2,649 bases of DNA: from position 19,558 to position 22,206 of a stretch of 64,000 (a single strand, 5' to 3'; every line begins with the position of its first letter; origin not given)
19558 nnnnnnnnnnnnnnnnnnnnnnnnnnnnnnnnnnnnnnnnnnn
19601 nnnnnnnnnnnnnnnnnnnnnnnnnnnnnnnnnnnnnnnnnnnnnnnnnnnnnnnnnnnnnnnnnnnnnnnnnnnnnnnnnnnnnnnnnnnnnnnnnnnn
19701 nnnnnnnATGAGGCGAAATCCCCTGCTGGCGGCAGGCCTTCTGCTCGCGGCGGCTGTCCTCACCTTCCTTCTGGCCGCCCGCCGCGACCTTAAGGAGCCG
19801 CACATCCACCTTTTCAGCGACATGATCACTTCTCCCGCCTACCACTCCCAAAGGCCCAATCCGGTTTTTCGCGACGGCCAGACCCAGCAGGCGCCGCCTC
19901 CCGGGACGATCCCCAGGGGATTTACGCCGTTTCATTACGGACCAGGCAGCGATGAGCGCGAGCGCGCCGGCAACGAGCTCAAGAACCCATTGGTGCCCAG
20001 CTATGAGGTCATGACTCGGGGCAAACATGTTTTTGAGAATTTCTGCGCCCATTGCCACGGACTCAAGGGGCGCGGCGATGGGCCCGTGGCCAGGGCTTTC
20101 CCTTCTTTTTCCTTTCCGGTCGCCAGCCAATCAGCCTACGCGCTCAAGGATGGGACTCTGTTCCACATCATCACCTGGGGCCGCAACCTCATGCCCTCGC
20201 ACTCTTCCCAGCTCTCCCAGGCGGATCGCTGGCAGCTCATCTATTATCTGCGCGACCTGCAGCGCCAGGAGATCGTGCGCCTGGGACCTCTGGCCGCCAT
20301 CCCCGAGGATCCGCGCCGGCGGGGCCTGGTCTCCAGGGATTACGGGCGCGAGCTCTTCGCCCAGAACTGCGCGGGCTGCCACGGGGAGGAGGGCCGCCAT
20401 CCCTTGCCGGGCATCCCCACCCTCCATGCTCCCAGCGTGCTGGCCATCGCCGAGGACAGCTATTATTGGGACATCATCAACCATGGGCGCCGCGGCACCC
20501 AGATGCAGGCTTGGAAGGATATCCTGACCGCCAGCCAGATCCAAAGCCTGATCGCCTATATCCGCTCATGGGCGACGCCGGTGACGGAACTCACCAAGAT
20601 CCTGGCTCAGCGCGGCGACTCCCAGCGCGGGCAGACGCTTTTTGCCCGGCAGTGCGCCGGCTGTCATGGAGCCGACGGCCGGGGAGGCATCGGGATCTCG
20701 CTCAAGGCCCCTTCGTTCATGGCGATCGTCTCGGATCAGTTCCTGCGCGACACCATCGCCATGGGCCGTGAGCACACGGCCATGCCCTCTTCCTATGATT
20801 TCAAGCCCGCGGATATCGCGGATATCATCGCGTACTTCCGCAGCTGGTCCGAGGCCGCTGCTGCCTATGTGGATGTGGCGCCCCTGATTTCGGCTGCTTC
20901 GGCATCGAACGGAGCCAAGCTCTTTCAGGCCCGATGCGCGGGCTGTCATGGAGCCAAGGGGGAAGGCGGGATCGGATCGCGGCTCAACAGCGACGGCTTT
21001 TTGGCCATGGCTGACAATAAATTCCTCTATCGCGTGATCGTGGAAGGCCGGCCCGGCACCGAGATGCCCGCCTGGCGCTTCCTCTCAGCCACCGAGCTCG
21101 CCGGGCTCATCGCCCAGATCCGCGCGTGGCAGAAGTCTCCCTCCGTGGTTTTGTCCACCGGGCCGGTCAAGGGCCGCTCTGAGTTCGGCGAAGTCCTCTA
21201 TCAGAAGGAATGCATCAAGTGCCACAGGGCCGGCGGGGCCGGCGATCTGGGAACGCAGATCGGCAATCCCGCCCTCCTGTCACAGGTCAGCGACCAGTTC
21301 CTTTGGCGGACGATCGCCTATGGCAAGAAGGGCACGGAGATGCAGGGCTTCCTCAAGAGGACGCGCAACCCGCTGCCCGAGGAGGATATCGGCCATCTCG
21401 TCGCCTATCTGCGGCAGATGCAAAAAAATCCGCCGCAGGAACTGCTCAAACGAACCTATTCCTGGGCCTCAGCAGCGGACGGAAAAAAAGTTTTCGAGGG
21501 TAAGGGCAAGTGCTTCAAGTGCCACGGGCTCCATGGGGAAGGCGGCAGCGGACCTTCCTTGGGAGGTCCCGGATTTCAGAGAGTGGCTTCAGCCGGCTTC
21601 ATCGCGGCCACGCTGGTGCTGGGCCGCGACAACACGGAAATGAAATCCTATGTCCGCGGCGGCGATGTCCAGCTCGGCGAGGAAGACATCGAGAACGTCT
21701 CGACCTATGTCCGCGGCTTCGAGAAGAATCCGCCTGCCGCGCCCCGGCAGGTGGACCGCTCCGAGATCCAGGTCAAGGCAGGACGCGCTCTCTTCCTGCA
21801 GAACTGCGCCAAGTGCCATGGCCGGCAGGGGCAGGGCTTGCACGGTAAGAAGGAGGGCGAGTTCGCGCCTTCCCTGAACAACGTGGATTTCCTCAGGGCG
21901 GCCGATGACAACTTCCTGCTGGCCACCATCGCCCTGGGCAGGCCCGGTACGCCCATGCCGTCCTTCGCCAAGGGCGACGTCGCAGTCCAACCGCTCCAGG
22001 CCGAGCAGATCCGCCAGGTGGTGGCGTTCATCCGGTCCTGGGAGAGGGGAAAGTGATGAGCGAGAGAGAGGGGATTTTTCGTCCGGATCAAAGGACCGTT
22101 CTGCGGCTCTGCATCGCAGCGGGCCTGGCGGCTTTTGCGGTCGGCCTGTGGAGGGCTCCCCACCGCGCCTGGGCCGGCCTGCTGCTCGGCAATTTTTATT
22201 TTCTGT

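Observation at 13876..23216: Complete alternative complex III with heme-expanded ActA (6 hemes) and ActE (7 hemes)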

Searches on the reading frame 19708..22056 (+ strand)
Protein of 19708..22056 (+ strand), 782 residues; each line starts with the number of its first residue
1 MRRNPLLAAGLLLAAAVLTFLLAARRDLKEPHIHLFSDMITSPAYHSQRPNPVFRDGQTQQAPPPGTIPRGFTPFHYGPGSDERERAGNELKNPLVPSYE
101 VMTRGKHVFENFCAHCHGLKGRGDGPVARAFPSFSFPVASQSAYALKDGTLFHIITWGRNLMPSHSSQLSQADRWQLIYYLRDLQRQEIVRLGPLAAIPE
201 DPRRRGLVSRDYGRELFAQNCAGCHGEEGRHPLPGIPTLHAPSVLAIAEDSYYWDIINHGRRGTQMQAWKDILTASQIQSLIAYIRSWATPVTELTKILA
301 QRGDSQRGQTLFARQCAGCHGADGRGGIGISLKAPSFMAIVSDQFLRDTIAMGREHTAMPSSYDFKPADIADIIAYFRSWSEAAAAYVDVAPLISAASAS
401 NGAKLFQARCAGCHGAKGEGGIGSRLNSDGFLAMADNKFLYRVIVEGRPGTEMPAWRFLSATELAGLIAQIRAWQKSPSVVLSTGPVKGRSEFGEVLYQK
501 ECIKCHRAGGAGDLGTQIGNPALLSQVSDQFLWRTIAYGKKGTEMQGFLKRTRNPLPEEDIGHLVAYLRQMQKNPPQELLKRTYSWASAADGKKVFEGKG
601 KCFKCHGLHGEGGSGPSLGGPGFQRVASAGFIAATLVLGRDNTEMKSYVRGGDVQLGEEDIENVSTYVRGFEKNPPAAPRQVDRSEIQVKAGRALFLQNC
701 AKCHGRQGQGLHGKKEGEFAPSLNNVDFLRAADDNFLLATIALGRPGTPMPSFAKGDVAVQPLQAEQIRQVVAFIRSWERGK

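Call 9: search_protein_families(library=pfam, proteins=[window:19708-22056:+], max_evalue=0.01)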
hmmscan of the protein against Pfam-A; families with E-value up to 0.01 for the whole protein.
window:19708-22056:+ (782 aa): 7 families
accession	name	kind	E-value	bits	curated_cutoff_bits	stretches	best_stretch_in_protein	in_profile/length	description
PF13442.11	Cytochrome_CBB3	-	3.2e-73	242.4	27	7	102-181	3-68/68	Cytochrome C oxidase, cbb3-type, subunit III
PF00034.26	Cytochrom_C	-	5.6e-64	213.9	21.3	7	212-287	3-88/90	Cytochrome c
PF14495.11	Cytochrom_C550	-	8.5e-14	51.9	27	0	685-705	22-42/136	Cytochrome c-550 domain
PF14376.11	Haem_bd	-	2.5e-07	31.2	27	0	290-322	16-48/133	Haem-binding domain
PF09098.15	Dehyd-heme_bind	-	0.00042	20.4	25.2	0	161-227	43-106/167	Quinohemoprotein amine dehydrogenase A, alpha subunit, haem binding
PF22113.1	Mtrc-MtrF_II-IV_dom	-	0.00072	19.6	30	0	698-715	7-24/176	Outer membrane cytochrome MtrC/MtrF-like, domains II/IV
PF03892.19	NapB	-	0.0058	17.2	25.1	0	664-707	37-74/127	Nitrate reductase cytochrome c-type subunit (NapB)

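Call 10: search_protein_families(library=ncbifam, proteins=[window:19708-22056:+], max_evalue=0.01)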
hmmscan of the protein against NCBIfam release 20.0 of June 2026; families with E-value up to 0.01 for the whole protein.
window:19708-22056:+ (782 aa): 23 families
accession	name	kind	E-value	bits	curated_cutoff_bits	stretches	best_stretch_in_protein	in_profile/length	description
TIGR00782.1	ccoP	equivalog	4.8e-56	190.2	179.95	5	306-468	108-275/285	cytochrome-c oxidase, cbb3-type subunit III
NF011054.0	PRK14486.1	equivalog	2.2e-53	181.7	447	6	89-187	202-293/294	putative bifunctional cbb3-type cytochrome c oxidase subunit II/cytochrome c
NF050122.1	bc1_QcrC_actin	exception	1e-51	175.7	200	5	212-383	43-214/253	cytochrome bc1 complex diheme cytochrome c subunit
TIGR03872.1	cytochrome_MoxG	equivalog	5e-36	123.8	147.8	4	399-478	44-125/133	cytochrome c(L), periplasmic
NF045773.1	cytochro_C550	exception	1.4e-30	105.6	125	3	398-456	48-102/118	cytochrome c550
NF045774.1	cytochro_C551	exception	1e-29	102.7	118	3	396-455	36-91/110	cytochrome c551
NF045930.1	Cytc6PetJCyano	equivalog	9.9e-23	80.2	135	2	212-287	30-104/110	cytochrome c6 PetJ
TIGR04494.1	c550_PedF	equivalog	9.5e-20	70.9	122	3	684-745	46-100/133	cytochrome c-550 PedF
TIGR04485.1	thiosulf_SoxX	equivalog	5.3e-17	62.3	61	1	699-776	4-76/78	sulfur oxidation c-type cytochrome SoxX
NF040606.1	CytoC_perox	subfamily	1.3e-15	57.7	150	0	390-417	289-316/524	di-heme-cytochrome C peroxidase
TIGR02603.1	CxxCH_TIGR02603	domain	2.9e-13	50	68.15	0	303-326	1-24/134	putative heme-binding domain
TIGR03045.1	PS_II_C550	equivalog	5.8e-12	45.6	177.75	0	681-705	43-67/159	photosystem II cytochrome c-550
NF033864.1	cytochrome579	equivalog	2.5e-11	43.6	280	2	88-182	35-137/179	cytochrome 579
NF040971.1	cytc_ExtS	equivalog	5e-09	35.8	100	0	395-528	74-211/262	selenite/tellurite reduction operon c-type cytochrome lipoprotein ExtS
TIGR03874.1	4cys_cytochr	equivalog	9.1e-08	32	161.75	0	402-448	36-81/143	c-type cytochrome, methanol metabolism-related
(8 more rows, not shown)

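Call 11: search_solved_structures(query=window:19708-22056:+, max_evalue=0.001, show_alignments=0)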
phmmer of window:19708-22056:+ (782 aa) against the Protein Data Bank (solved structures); distinct sequences matched with E-value up to 0.001: 30.
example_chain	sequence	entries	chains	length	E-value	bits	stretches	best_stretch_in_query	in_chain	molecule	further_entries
6btm_E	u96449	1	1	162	2.4e-24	89.1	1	30-186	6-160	Alternative Complex III subunit E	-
6f0k_E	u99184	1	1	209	1.9e-22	82.7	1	17-205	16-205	Quinol:cytochrome c oxidoreductase monoheme cytochrome subunit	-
6h5l_B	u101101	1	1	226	1.2e-14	57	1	91-188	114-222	Conserved hypothetical cytochrome protein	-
6xkx_p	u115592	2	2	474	1.4e-13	53.5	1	685-779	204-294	Cbb3-type cytochrome c oxidase subunit CcoP,Cytochrome c-type cyt cy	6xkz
8snh_G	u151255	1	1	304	7.6e-12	47.7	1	211-286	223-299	Cbb3-type cytochrome c oxidase subunit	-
7e1v_O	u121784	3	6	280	3.2e-10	42.3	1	212-383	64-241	Cytochrome bc1 complex cytochrome c subunit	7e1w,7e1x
8hcr_C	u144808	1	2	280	3.2e-10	42.3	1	212-383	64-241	Cytochrome bc1 complex cytochrome c subunit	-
6xkw_p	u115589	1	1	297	4e-10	42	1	685-779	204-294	Cbb3-type cytochrome c oxidase subunit CcoP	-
8smr_G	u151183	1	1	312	1.2e-09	40.4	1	156-374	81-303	Cbb3-type cytochrome c oxidase subunit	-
7o9u_A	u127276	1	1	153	1.3e-09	40.3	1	76-185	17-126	Cytochrome c552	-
6lod_E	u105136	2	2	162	2.6e-09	39.3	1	39-187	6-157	Cytochrome c domain-containing protein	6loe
9vr0_A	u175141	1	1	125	3.9e-09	38.8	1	90-185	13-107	Cytochrome c552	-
6hwh_M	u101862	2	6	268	8.1e-09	37.7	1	212-383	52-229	Cytochrome bc1 complex cytochrome c subunit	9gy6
8ovc_O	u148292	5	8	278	8.9e-09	37.6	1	212-383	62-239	Cytochrome bc1 complex cytochrome c subunit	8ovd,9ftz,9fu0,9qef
7rh5_O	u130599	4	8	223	9.4e-09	37.5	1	213-383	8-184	Cytochrome bc1 complex cytochrome c subunit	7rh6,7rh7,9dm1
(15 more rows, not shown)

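Call 21: find_homologous_proteins(query=window:19708-22056:+, max_evalue=1e-10)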
Query window:19708-22056:+ (782 aa): 235 proteins with E <= 1e-10 among 8000 candidates; the best 120 are listed.
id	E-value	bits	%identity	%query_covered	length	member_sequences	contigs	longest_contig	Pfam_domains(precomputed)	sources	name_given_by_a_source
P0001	0.0e+0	1822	100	100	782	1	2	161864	PF14376.12,PF14495.12,PF13442.12,PF00034.27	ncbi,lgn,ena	-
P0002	0.0e+0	1313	71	97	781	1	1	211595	PF09098.16,PF14376.12,PF14495.12,PF13442.12,PF00034.27,PF14522.12,PF22113.2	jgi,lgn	jgi:mono/diheme cytochrome c family protein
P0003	0.0e+0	1204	67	97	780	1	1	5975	PF14376.12,PF14495.12,PF13442.12,PF00034.27,PF14522.12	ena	-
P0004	0.0e+0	1184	65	100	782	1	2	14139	PF14376.12,PF14495.12,PF13442.12,PF00034.27,PF14522.12,PF22113.2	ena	-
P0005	0.0e+0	1154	65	97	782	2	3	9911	PF14376.12,PF14495.12,PF13442.12,PF00034.27,PF14522.12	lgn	-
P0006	0.0e+0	1150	63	97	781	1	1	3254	PF09098.16,PF14495.12,PF13442.12,PF00034.27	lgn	-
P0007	0.0e+0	1150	63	97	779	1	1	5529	PF14376.12,PF14495.12,PF13442.12,PF00034.27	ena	-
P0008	0.0e+0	1143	62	97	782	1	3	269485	PF14376.12,PF14495.12,PF13442.12,PF00034.27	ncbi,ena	-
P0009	0.0e+0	1142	64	97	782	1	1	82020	PF14376.12,PF14495.12,PF13442.12,PF00034.27,PF14522.12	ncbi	ncbi:MAG: c-type cytochrome [Elusimicrobiota bacterium]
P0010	0.0e+0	1141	64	100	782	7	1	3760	PF14376.12,PF14495.12,PF13442.12,PF00034.27,PF14522.12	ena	-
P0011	0.0e+0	1130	63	97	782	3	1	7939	PF14376.12,PF14495.12,PF13442.12,PF00034.27,PF22113.2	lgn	-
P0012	0.0e+0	1128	62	99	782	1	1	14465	PF14376.12,PF14495.12,PF13442.12,PF00034.27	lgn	-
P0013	0.0e+0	1127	62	97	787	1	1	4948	PF14495.12,PF13442.12,PF00034.27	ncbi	-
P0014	0.0e+0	1127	64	97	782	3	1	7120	PF14376.12,PF14495.12,PF13442.12,PF00034.27,PF14522.12,PF22113.2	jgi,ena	-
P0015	0.0e+0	1125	63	97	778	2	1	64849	PF14376.12,PF14495.12,PF13442.12,PF00034.27,PF14522.12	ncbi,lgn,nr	ncbi:MAG: c-type cytochrome [Elusimicrobia bacterium]|nr:c-type cytochrome [Elusimicrobiota bacteriu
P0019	0.0e+0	1094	61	99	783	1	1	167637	PF14376.12,PF14495.12,PF13442.12,PF00034.27,PF14522.12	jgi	jgi:cbb3-type cytochrome c oxidase subunit III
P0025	0.0e+0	1020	57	100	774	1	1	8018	PF14495.12,PF13442.12,PF00034.27,PF22113.2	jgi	jgi:mono/diheme cytochrome c family protein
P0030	1.6e-278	945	53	99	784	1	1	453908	PF09086.17,PF14376.12,PF14495.12,PF13442.12,PF00034.27,PF14522.12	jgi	jgi:mono/diheme cytochrome c family protein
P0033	1.6e-275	935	54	97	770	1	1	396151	PF14495.12,PF13442.12,PF00034.27,PF22113.2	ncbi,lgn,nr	ncbi:MAG: c-type cytochrome [Elusimicrobia bacterium]|nr:c-type cytochrome [Elusimicrobiota bacteriu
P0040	2.0e-269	915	51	97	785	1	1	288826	PF14376.12,PF14495.12,PF13442.12,PF00034.27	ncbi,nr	ncbi:MAG: c-type cytochrome [Elusimicrobia bacterium]|nr:c-type cytochrome [Elusimicrobiota bacteriu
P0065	8.3e-257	873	51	97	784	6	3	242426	PF09086.17,PF07635.17,PF14495.12,PF11845.14,PF13442.12,PF00034.27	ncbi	ncbi:MAG: c-type cytochrome [Planctomycetota bacterium]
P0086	2.0e-168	580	48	74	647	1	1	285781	PF14495.12,PF13442.12,PF00034.27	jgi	jgi:mono/diheme cytochrome c family protein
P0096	8.3e-123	430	39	73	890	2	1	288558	PF13442.12,PF00034.27,PF14522.12,PF22113.2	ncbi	-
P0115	2.0e-115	405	37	79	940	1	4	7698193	PF14537.12,PF14495.12,PF13442.12,PF00034.27,PF14522.12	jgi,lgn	-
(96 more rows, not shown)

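Call 23: find_encoding_contigs(protein=P0001, flank=10000, max_places=3)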
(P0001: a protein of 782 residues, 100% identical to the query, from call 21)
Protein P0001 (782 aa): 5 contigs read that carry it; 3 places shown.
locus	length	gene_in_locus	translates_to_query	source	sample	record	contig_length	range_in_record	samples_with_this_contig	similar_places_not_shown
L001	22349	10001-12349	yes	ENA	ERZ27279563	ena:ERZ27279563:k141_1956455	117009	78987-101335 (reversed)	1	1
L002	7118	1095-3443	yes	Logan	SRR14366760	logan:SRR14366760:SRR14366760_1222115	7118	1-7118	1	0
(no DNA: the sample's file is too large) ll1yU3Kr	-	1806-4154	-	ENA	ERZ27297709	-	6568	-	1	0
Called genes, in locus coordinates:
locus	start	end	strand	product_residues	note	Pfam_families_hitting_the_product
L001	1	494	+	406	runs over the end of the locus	PF09699:Paired_CXXCH_1 (faint), PF14522:Cytochrome_C7 (faint), PF14537:Cytochrom_c3_2 (weak)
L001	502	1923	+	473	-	PF12796:Ank_2, PF13637:Ank_4 (weak), PF13857:Ank_5 (weak), PF00023:Ank (weak), PF13637:Ank_4, PF00023:Ank, PF13637:Ank_4, PF00023:Ank, +6 more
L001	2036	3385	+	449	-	-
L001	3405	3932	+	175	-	-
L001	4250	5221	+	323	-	PF00034:Cytochrom_C (weak), PF02085:Cytochrom_CIII (faint), PF14537:Cytochrom_c3_2 (faint), PF14522:Cytochrome_C7 (weak)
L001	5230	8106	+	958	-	PF04879:Molybdop_Fe4S4, PF13183:Fer4_8 (faint), PF13187:Fer4_9 (faint), PF12838:Fer4_7 (weak), PF13247:Fer4_11 (weak)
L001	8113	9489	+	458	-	PF03916:NrfD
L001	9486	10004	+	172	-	PF11821:ActD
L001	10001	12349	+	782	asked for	PF00034:Cytochrom_C, PF13442:Cytochrome_CBB3, PF00034:Cytochrom_C, PF13442:Cytochrome_CBB3, PF00034:Cytochrom_C (weak), PF13442:Cytochrome_CBB3, PF00034:Cytochrom_C (weak), PF13442:Cytochrome_CBB3 (weak), +4 more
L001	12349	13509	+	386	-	-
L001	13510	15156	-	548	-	PF03264:Cytochrom_NNT, PF14522:Cytochrome_C7 (faint), PF02085:Cytochrom_CIII (faint), PF14537:Cytochrom_c3_2 (weak)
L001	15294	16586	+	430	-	PF00285:Citrate_synt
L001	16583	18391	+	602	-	PF17297:PEPCK_N, PF00821:PEPCK_GTP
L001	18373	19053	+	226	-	PF23914:TPR_CcmH_CycH (weak), PF03704:BTAD (faint), PF12895:ANAPC3 (faint), PF13424:TPR_12 (weak), PF21033:RMD1-3 (weak), PF13432:TPR_16, PF13414:TPR_11, PF13424:TPR_12 (weak), +11 more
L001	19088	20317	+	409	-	PF00180:Iso_dh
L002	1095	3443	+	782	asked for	PF00034:Cytochrom_C, PF13442:Cytochrome_CBB3, PF00034:Cytochrom_C, PF13442:Cytochrome_CBB3, PF00034:Cytochrom_C (weak), PF13442:Cytochrome_CBB3, PF00034:Cytochrom_C (weak), PF13442:Cytochrome_CBB3 (weak), +4 more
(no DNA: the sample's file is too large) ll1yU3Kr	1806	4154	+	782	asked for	PF00034:Cytochrom_C, PF13442:Cytochrome_CBB3, PF00034:Cytochrom_C, PF13442:Cytochrome_CBB3, PF00034:Cytochrom_C (weak), PF13442:Cytochrome_CBB3, PF00034:Cytochrom_C (weak), PF13442:Cytochrome_CBB3 (weak), +4 more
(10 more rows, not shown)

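Call 25: find_encoding_contigs(protein=P0002, flank=10000, max_places=1)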
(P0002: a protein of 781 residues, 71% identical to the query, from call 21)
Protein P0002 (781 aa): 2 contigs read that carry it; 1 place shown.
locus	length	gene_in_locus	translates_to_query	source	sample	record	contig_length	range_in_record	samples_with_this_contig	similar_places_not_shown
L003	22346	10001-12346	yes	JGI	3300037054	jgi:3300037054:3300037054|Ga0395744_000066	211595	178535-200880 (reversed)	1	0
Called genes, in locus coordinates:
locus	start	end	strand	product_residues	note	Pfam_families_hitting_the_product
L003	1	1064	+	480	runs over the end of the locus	PF12796:Ank_2, PF13857:Ank_5, PF00023:Ank, PF13606:Ank_3 (weak), PF13637:Ank_4, PF00023:Ank, PF12796:Ank_2 (weak), PF13857:Ank_5 (weak), +2 more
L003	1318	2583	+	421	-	-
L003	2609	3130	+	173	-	-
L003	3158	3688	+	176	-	-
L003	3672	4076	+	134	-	PF13187:Fer4_9 (faint), PF13237:Fer4_10 (faint), PF12837:Fer4_6 (faint), PF12838:Fer4_7 (weak)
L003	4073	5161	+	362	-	PF02085:Cytochrom_CIII (faint), PF14537:Cytochrom_c3_2 (faint), PF00034:Cytochrom_C, PF13442:Cytochrome_CBB3 (weak), PF14522:Cytochrome_C7 (weak)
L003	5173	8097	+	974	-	PF04879:Molybdop_Fe4S4, PF12838:Fer4_7 (weak), PF13247:Fer4_11 (weak)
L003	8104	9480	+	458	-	PF03916:NrfD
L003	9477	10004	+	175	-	PF11821:ActD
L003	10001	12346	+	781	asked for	PF00034:Cytochrom_C (weak), PF13442:Cytochrome_CBB3, PF00034:Cytochrom_C, PF13442:Cytochrome_CBB3, PF00034:Cytochrom_C, PF13442:Cytochrome_CBB3, PF00034:Cytochrom_C, PF13442:Cytochrome_CBB3, +5 more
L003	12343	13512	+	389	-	-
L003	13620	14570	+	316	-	-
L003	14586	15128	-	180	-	PF04264:YceI (weak)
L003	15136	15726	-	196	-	-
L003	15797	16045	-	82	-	-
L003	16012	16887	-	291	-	PF02775:TPP_enzyme_C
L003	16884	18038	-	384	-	PF01855:POR_N, PF17147:PFOR_II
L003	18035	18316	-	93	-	PF12838:Fer4_7 (faint), PF13484:Fer4_16 (faint), PF12797:Fer4_2 (faint), PF13237:Fer4_10, PF14697:Fer4_21 (weak), PF12837:Fer4_6 (weak), PF00037:Fer4 (weak)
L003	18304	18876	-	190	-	PF01558:POR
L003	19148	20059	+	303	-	-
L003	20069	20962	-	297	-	-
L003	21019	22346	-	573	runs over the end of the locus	PF03264:Cytochrom_NNT (weak), PF02085:Cytochrom_CIII (faint), PF14522:Cytochrome_C7 (faint), PF14537:Cytochrom_c3_2 (faint)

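Call 26: find_encoding_contigs(protein=P0033, flank=10000, max_places=1)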
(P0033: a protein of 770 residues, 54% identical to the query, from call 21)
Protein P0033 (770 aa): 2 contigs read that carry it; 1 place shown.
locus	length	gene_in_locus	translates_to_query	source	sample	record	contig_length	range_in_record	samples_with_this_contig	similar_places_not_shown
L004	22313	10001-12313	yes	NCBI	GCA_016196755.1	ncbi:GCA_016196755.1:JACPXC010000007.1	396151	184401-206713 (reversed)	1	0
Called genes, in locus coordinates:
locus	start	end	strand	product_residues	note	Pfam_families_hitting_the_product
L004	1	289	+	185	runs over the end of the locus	PF13534:Fer4_17 (faint), PF00037:Fer4 (faint), PF12797:Fer4_2 (faint), PF12837:Fer4_6 (faint), PF13237:Fer4_10 (faint), PF14697:Fer4_21 (faint), PF12838:Fer4_7 (weak), PF13187:Fer4_9 (weak), +1 more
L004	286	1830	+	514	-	PF12801:Fer4_5, PF00037:Fer4 (faint), PF12838:Fer4_7 (faint), PF13746:Fer4_18 (weak)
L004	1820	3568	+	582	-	PF04945:YHS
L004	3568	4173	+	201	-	PF25160:LdpA_Fe-S-bd (faint), PF12797:Fer4_2 (faint), PF12837:Fer4_6 (faint), PF14697:Fer4_21, PF13237:Fer4_10 (weak), PF12838:Fer4_7 (weak), PF13187:Fer4_9 (weak), PF00037:Fer4, +1 more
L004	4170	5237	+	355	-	PF14537:Cytochrom_c3_2 (faint), PF00034:Cytochrom_C, PF02085:Cytochrom_CIII (weak), PF14522:Cytochrome_C7 (weak)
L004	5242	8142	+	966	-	PF13183:Fer4_8 (faint), PF04879:Molybdop_Fe4S4, PF13187:Fer4_9 (faint), PF13237:Fer4_10 (faint), PF01568:Molydop_binding (weak), PF12838:Fer4_7, PF13247:Fer4_11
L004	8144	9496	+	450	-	PF03916:NrfD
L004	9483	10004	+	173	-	PF11821:ActD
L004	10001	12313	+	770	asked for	PF14495:Cytochrom_C550 (faint), PF13442:Cytochrome_CBB3, PF00034:Cytochrom_C, PF13442:Cytochrome_CBB3, PF00034:Cytochrom_C (weak), PF13442:Cytochrome_CBB3, PF00034:Cytochrom_C, PF13442:Cytochrome_CBB3, +1 more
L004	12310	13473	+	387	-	-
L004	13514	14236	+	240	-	PF00027:cNMP_binding, PF13545:HTH_Crp_2, PF00325:Crp (weak)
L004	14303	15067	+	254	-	-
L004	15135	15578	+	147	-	PF27806:HxsD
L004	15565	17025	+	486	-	PF04055:Radical_SAM, PF13353:Fer4_12 (weak)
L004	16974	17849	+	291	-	-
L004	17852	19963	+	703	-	PF02310:B12-binding, PF04055:Radical_SAM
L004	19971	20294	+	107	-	-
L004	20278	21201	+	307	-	PF04055:Radical_SAM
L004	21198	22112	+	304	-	PF04055:Radical_SAM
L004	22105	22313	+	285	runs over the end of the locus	PF04055:Radical_SAM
